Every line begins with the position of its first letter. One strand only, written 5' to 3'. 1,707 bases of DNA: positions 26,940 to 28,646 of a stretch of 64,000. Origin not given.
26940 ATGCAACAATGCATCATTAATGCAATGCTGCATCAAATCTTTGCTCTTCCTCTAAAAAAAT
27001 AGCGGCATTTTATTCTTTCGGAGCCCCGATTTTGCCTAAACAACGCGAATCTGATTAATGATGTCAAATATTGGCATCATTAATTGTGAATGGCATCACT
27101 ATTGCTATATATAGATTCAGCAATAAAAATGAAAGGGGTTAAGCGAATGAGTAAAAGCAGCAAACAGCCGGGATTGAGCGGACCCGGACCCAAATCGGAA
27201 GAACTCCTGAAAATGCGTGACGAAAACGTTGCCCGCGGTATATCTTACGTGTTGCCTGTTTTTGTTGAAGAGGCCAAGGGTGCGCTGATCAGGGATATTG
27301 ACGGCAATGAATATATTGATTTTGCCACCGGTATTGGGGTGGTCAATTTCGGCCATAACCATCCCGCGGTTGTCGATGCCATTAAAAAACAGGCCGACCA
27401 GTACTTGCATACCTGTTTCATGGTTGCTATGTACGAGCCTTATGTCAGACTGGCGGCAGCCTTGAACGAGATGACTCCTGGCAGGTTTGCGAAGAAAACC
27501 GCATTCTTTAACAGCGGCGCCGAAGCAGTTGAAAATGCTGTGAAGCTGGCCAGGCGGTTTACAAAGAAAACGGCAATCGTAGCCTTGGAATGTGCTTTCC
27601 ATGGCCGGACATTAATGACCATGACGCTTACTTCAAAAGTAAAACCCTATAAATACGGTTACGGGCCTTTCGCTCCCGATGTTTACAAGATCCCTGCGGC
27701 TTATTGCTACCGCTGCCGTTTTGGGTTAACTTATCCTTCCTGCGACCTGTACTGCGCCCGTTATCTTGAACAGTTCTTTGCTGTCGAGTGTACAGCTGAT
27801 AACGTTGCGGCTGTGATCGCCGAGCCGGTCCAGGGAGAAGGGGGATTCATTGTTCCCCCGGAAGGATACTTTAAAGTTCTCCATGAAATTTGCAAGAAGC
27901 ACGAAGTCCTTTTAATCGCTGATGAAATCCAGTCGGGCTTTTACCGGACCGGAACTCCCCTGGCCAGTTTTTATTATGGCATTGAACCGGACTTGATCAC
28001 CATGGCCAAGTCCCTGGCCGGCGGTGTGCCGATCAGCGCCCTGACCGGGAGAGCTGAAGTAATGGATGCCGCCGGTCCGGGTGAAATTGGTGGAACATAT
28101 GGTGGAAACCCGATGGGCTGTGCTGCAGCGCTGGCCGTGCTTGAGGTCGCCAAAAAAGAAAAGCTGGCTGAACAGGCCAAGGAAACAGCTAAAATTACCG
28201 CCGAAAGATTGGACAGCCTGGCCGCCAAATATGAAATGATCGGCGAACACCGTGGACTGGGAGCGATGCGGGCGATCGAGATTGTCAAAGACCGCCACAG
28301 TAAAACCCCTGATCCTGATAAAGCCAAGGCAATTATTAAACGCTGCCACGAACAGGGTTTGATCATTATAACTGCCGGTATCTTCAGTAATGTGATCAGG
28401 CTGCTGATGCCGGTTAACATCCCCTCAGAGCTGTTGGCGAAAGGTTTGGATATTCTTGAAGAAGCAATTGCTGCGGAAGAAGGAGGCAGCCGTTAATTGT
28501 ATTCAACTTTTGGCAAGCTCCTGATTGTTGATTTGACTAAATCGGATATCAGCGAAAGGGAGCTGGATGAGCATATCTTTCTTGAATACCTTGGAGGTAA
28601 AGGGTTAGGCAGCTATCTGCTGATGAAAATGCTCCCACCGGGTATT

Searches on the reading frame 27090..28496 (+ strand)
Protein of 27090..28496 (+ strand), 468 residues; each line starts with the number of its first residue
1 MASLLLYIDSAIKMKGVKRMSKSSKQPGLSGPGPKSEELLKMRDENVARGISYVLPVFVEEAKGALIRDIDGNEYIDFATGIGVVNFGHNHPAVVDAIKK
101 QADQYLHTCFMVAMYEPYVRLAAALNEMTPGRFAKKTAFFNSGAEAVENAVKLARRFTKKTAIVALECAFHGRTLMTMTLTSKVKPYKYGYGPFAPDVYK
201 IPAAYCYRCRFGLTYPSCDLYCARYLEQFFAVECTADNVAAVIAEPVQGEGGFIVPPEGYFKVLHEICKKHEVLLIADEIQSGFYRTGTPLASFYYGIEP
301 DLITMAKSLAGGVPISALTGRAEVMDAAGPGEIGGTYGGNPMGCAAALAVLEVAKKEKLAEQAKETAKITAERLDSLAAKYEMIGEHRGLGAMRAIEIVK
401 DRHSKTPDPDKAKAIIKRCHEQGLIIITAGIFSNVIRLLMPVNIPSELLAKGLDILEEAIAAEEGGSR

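Call 36: search_protein_families(library=pfam, proteins=[window:27090-28496:+], max_evalue=0.00001)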
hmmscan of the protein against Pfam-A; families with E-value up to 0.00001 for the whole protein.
window:27090-28496:+ (468 aa): 1 family
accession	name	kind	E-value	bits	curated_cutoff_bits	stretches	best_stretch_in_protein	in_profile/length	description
PF00202.27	Aminotran_3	-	1.5e-124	416.2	30.5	1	55-460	9-403/403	Aminotransferase class-III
